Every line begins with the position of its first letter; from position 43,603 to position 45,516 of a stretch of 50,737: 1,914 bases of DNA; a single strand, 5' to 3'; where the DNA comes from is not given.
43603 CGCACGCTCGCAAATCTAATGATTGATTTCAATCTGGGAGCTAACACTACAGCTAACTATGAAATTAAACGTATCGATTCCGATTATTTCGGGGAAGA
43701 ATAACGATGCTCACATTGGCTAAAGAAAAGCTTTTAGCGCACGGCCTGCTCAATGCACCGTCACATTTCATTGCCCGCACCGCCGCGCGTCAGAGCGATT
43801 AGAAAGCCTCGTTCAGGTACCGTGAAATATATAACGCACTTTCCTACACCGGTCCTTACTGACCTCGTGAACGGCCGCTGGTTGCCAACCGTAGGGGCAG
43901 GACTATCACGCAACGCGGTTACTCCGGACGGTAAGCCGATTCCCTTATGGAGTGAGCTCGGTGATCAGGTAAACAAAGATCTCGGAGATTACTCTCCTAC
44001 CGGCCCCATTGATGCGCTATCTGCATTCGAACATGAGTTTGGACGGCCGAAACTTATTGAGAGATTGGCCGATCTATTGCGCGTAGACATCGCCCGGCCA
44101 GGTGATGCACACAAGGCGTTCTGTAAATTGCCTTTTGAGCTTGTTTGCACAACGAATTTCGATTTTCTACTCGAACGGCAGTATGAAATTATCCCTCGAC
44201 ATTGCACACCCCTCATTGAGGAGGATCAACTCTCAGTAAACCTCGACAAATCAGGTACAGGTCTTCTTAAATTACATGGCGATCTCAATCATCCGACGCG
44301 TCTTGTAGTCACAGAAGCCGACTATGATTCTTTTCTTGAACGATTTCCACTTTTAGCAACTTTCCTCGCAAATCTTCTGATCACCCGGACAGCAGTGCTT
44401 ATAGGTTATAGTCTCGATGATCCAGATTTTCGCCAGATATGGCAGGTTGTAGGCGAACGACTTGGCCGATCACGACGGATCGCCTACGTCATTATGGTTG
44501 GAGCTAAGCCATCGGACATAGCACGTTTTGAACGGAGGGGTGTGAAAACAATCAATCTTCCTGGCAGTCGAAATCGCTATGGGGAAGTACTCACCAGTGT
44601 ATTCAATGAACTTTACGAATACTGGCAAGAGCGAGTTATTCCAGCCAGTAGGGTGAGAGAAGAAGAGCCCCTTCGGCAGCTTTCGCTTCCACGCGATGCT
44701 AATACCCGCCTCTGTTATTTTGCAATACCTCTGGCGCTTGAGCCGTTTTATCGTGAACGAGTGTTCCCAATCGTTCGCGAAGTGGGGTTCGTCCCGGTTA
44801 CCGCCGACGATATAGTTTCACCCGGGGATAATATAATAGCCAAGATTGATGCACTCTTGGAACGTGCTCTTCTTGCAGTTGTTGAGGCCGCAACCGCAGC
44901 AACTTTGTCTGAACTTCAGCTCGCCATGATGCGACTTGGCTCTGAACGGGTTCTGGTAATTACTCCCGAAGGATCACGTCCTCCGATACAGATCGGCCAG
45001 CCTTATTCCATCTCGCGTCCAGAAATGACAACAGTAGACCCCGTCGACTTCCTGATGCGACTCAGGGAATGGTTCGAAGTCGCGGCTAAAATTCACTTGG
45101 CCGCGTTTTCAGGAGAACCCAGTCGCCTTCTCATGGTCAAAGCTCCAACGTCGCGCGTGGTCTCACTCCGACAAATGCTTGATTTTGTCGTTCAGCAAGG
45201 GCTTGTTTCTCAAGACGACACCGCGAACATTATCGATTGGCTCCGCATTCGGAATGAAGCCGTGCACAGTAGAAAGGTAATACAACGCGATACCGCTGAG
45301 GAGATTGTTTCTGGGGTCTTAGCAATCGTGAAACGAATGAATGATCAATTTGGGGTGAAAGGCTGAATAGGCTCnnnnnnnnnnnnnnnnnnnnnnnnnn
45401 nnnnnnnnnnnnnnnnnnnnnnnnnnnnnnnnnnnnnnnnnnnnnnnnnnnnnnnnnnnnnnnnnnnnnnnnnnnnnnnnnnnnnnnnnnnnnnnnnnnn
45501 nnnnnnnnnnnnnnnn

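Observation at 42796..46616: Candidate uncharacterised defence cassette: Mrr nuclease + SIR2-(TIR/NDT-like)-HEPN fusion + second Rx4H protein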

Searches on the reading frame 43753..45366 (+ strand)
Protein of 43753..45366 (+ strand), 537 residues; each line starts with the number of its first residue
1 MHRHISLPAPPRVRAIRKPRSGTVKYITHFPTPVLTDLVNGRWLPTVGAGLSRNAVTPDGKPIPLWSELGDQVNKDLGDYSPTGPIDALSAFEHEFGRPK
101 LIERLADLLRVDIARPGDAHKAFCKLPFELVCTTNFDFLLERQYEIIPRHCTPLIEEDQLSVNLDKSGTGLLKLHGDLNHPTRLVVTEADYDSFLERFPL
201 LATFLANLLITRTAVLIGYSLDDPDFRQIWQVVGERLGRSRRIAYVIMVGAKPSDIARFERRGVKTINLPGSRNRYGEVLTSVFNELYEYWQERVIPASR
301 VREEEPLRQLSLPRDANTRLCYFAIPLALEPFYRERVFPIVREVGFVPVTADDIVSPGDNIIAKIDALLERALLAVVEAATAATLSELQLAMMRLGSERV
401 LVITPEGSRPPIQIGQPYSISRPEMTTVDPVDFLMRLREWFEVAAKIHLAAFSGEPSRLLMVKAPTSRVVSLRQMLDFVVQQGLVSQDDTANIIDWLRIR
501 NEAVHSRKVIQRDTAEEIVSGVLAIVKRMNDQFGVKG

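Call 3: search_protein_families(library=pfam, proteins=[window:43753-45366:+], max_evalue=1)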
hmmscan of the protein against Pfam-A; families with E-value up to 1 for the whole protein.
window:43753-45366:+ (537 aa): 2 families
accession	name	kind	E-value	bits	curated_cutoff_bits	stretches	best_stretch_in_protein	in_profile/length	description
PF13289.12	SIR2_2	-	1.5e-23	83.9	24.5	1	130-260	2-134/141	SIR2-like domain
PF09142.17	TruB_C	-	0.02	15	28.7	1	36-71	12-47/56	tRNA Pseudouridine synthase II, C terminal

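Call 4: search_protein_families(library=padloc, proteins=[window:43753-45366:+], max_evalue=1)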
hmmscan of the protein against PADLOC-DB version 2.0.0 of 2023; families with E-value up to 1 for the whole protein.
window:43753-45366:+ (537 aa): 12 families
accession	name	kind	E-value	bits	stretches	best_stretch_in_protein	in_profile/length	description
PDLC00407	ThsA1|ThsA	-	1.7e-25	87.6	1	40-255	19-230/478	STALD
PDLC02184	Dsr2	-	5.8e-20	69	1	46-238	28-226/1222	-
PDLC00409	ThsA1|ThsA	-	4.6e-18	63.5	1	97-248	74-224/242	STALD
PDLC04968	PDC-S25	-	2e-15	54.8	1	131-237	143-245/517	-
PDLC04967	PDC-S25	-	8.7e-10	36.2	1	129-238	147-256/528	-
PDLC03856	LmuA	-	1.8e-05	22.1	1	123-230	110-214/433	-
PDLC00412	ThsA1|ThsA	-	0.00054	17.2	1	197-249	6-58/314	STALD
PDLC05060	PDC-S65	-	0.00061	16.8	1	113-198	28-118/503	-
PDLC04167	Dsr1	-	0.0028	13.4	1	131-231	123-222/1248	-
PDLC02420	Aga_SIR2-PNTD1-PNTD2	-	0.023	10.9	1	128-223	132-225/1010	Class I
PDLC02183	Dsr1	-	0.03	10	1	133-246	125-245/1275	-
PDLC05061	PDC-S65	-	0.05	10.9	1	114-187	121-199/592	-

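Call 5: search_protein_families(library=ncbifam, proteins=[window:43753-45366:+], max_evalue=1)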
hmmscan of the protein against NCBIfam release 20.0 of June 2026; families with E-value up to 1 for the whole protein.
window:43753-45366:+ (537 aa): 2 families
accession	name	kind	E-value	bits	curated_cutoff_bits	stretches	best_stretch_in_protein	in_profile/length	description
NF041819.1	Dsr2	equivalog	3.9e-19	68.2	1400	1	46-243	23-228/1215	anti-phage defense-associated sirtuin Dsr2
NF041818.1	Dsr1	equivalog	0.0044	14.7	1400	1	89-229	72-226/1263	anti-phage defense-associated sirtuin Dsr1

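Call 9: find_homologous_proteins(query=window:43753-45366:+)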
Query window:43753-45366:+ (537 aa): 1235 proteins with E <= 0.001 among 8000 candidates; the best 120 are listed.
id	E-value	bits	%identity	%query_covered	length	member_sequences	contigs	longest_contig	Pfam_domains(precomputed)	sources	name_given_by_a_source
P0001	0.0e+0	1118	100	93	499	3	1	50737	PF13289.13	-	-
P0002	1.3e-265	900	74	95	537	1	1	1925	PF13289.13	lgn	-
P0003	9.2e-249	845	73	91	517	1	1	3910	PF13289.13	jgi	jgi:hypothetical protein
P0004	3.6e-235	800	66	95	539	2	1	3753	PF13289.13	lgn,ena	-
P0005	3.4e-234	796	65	96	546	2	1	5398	PF13289.13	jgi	jgi:hypothetical protein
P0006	2.7e-228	777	65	95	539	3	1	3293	PF13289.13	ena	-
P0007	2.9e-221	754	63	94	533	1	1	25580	PF13289.13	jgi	jgi:hypothetical protein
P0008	7.0e-208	710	61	94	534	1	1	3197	PF13289.13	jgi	jgi:hypothetical protein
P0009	2.4e-207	708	60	94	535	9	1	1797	PF13289.13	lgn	-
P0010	3.0e-206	704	59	95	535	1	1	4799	PF13289.13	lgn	-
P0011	1.9e-203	695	58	94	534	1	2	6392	PF13289.13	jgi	jgi:hypothetical protein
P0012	9.6e-202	689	59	93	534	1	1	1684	PF13289.13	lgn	-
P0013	8.6e-201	686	59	94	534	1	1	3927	PF13289.13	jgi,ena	-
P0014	4.5e-200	684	58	94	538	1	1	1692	PF13289.13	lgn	-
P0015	9.2e-200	683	58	94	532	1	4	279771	PF13289.13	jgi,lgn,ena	-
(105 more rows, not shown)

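Call 18: find_related_loci(query=A2, collection=genome_contigs, flank=8000)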
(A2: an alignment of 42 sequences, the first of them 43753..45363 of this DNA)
Query A2 (537 aa) in genome_contigs; peptide patterns used: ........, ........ (x = any residue, [..] = any of these).
351 stretches matched a pattern; 125 encode a relative of the query (tblastn E <= 1e-3); the best 80 are kept; 80 distinct loci.
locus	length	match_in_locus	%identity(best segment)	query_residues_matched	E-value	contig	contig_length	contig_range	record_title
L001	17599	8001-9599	56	20-527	0e+0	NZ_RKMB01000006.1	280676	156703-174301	Ramlibacter sp. WS9 NODE_6_length_280676_cov_32.2185_ID_3081, whole genome shotgun sequence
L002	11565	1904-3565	54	1-527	0e+0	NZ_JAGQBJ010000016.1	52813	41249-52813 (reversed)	Cyanobium sp. Morenito 9A2 Morenito-9A2-C16, whole genome shotgun sequence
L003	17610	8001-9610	59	18-528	0e+0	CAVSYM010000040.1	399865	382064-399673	MAG: uncultured Acidobacteriaceae bacterium isolate MFD05512.bin.1.242 genome assembly, contig: contig_4833, whole genom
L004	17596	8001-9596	55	23-522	0e+0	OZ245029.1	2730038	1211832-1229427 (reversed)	MAG: Nitrospirales bacterium isolate 388c807a-7da8-408b-ad08-f544d289470f genome assembly, chromosome: 1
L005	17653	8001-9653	52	23-526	0e+0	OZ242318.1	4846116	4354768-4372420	MAG: Candidatus Latescibacterota bacterium isolate cc8e0243-aa1c-4c17-a5e8-0a9f7738ceb9 genome assembly, chromosome: 1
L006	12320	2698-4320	52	23-527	0e+0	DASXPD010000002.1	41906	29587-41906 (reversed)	MAG TPA_asm: Candidatus Acidoferrum sp. isolate SMAG_U5399 k141_2504000, whole genome shotgun sequence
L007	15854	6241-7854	51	25-526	2e-179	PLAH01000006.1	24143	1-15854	MAG: Gammaproteobacteria bacterium isolate bog_1204 73.20111000_S2M.32_contig_8563, whole genome shotgun sequence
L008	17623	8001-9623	50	25-529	4e-176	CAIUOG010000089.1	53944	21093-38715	MAG: uncultured Acidobacteriia bacterium isolate Umea3p3_bin-0089 genome assembly, contig: bin-0089:089/179, whole genom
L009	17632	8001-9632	50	23-530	4e-173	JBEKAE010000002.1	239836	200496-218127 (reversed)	MAG: Candidatus Acidiferrales bacterium isolate SPRUCE 105 SPRUCE_105_2, whole genome shotgun sequence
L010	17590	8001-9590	50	25-529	2e-171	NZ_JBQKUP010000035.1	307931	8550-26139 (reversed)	Nitrospira sp. T9 6587_E_k141_95, whole genome shotgun sequence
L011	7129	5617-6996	56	25-484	9e-172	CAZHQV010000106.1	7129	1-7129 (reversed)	MAG TPA_asm: uncultured Dehalococcoidales bacterium isolate SRP068000_co4_61 genome assembly, contig: NODE_19345_length_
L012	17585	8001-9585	67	25-526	2e-178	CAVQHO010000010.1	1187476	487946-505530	MAG: uncultured Acidobacteriota bacterium isolate MFD01213.bin.2.168 genome assembly, contig: contig_3257, whole genome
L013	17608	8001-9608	50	23-527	2e-169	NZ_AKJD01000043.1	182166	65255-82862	Pseudomonas sp. GM80 PMI37_contig61.61, whole genome shotgun sequence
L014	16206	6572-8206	49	25-533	4e-169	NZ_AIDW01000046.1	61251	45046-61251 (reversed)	Sphingomonas sp. PAMC 26621 ctg7180000024774, whole genome shotgun sequence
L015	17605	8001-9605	50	25-528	1e-167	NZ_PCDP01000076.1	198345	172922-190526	Rhizobium tubonense strain CCBAU 85046 NODE_7_length_198345_cov_54.9134_ID_13, whole genome shotgun sequence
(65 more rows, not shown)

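Call 43: search_protein_families(library=pfam, alignment_id=A4, max_evalue=0.00001)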
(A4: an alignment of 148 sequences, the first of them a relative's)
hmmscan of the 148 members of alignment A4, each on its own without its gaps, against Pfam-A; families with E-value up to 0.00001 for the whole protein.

A. member 1, L001:9744-11660:+ (639 aa): 0 families

B. families by the number of members that match (of 148 scanned): 119 families (the first 25 are shown)
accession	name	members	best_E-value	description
PF13676.11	TIR_2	7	6.2e-26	TIR domain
PF01582.25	TIR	4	5.1e-10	TIR domain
PF00271.37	Helicase_C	3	5.1e-34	Helicase conserved C-terminal domain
PF04851.21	ResIII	3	2.5e-08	Type III restriction enzyme, res subunit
PF00270.35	DEAD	2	3.3e-50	DEAD/DEAH box helicase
PF01555.25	N6_N4_Mtase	2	5.3e-40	DNA methylase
PF00239.26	Resolvase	2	6.3e-29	Resolvase, N terminal domain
PF07508.19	Recombinase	2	6.5e-24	Recombinase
PF02586.19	SRAP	2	2.2e-23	SOS response associated peptidase (SRAP)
PF13495.12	Phage_int_SAM_4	2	6.2e-20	Phage integrase, N-terminal SAM-like domain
PF00583.31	Acetyltransf_1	2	5e-13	Acetyltransferase (GNAT) family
PF13408.12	Zn_ribbon_recom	2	1.8e-10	Recombinase zinc beta ribbon domain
PF04471.18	Mrr_cat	2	2.3e-07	Restriction endonuclease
PF03971.19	IDH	1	0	Monomeric isocitrate dehydrogenase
PF07505.17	DUF5131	1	5.7e-101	Protein of unknown function (DUF5131)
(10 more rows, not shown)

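Call 50: search_protein_families(library=padloc, alignment_id=A4, max_evalue=0.00001)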
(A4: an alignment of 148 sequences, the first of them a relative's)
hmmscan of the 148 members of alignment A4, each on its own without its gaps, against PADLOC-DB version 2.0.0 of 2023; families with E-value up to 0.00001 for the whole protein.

A. member 1, L001:9744-11660:+ (639 aa): 0 families

B. families by the number of members that match (of 148 scanned): 350 families (the first 25 are shown)
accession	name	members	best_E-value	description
PDLC05062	PDC-S66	6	1e-109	-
PDLC02012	SAVED5--SAVED_TIR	6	2.9e-15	-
PDLC00417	ThsB1|ThsB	5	5.4e-47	TIR-like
PDLC02421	Aga_TIR-PNTD1-PNTD2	4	2.1e-21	Class I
PDLC02403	Aga_TIR-PNTD1-PNTD2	4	7.4e-19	Class I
PDLC02416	Aga_REase-TIR-PNTD1-PNTD2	3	7.6e-31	Class I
PDLC02861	DpdF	3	2.4e-22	DpdF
PDLC02962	RT-TIR_XII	3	2e-17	single gene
PDLC03957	bSEFIR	3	2.8e-12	-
PDLC00426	ThsB1|ThsB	3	1.6e-06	TIR-like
PDLC02632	DrmD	2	4.4e-255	DrmD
PDLC03642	MTase_III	2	1e-116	Type III methyltransferase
PDLC03634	MTase_III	2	4.7e-95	Type III methyltransferase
PDLC03644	MTase_III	2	7.1e-83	Type III methyltransferase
PDLC03641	MTase_III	2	2.7e-79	Type III methyltransferase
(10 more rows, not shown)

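Call 63: find_related_loci(query=A2, collection=viral_contigs, flank=6000)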
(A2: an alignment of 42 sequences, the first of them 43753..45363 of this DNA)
Query A2 (537 aa) in viral_contigs; peptide patterns used: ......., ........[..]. (x = any residue, [..] = any of these).
52 stretches matched a pattern; 1 encode a relative of the query (tblastn E <= 1e-3); 1 distinct loci.
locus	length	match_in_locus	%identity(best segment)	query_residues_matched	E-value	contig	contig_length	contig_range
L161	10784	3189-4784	42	26-529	5e-135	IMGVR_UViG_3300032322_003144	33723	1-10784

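Call 78: find_encoding_contigs(protein=P0007, flank=8000, max_places=3)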
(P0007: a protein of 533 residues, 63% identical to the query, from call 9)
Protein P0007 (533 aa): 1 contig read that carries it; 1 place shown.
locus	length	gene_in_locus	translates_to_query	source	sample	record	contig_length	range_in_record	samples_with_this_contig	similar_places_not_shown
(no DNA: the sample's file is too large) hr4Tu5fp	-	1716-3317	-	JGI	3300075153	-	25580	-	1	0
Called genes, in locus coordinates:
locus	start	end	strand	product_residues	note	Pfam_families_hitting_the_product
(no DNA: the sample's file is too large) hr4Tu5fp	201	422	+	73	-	-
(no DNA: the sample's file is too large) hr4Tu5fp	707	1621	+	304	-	-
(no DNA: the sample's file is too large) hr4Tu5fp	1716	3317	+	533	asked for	PF13289:SIR2_2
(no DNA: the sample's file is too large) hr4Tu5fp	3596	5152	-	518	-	-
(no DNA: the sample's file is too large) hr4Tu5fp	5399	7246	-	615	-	PF00089:Trypsin (weak), PF13365:Trypsin_2, PF05593:RHS_repeat (faint)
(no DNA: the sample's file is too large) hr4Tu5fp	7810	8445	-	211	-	-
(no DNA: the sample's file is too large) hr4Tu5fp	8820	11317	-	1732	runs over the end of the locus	PF13271:DUF4062, PF13191:AAA_16, PF23381:Beta-prop_IFT122_1st, PF24796:WDR55, PF24807:WD40_CDC20-Fz, PF24814:WD40_Prp19, PF24817:WD40_WDHD1_1st, PF25173:Beta-prop_WDR3_1st, +64 more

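Call 79: find_encoding_contigs(protein=P0005, flank=5000, max_places=3)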
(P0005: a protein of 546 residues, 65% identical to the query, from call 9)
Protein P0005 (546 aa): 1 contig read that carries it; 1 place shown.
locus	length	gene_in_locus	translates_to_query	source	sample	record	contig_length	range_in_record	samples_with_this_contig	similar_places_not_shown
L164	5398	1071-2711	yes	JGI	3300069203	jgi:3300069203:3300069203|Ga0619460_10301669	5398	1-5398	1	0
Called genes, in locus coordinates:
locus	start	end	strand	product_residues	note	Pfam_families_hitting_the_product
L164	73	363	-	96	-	-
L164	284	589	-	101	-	-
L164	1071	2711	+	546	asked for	PF13289:SIR2_2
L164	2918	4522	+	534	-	PF02518:HATPase_c (weak), PF13589:HATPase_c_3 (weak)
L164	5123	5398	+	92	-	?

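Call 81: find_encoding_contigs(protein=P0002, flank=3000, max_places=2)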
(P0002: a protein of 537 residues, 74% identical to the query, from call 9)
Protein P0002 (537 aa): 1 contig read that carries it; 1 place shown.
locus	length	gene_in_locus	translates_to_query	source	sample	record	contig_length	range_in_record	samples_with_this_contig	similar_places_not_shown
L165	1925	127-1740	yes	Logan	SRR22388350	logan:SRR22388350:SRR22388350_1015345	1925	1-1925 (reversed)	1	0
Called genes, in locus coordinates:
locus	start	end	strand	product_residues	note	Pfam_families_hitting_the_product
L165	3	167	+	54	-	?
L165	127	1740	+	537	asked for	PF13289:SIR2_2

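Call 82: find_encoding_contigs(protein=P0003, flank=4000, max_places=2)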
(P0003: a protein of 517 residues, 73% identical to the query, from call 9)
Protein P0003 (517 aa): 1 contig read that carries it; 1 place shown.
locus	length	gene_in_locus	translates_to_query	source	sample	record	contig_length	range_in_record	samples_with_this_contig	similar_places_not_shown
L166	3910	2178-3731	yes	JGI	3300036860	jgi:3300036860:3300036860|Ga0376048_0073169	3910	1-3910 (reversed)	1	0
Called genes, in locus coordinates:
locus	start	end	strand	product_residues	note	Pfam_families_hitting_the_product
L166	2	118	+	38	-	?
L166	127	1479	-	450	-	PF01582:TIR (weak), PF13676:TIR_2, PF03796:DnaB_C, PF13481:AAA_25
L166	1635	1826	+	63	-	-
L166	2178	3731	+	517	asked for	PF13289:SIR2_2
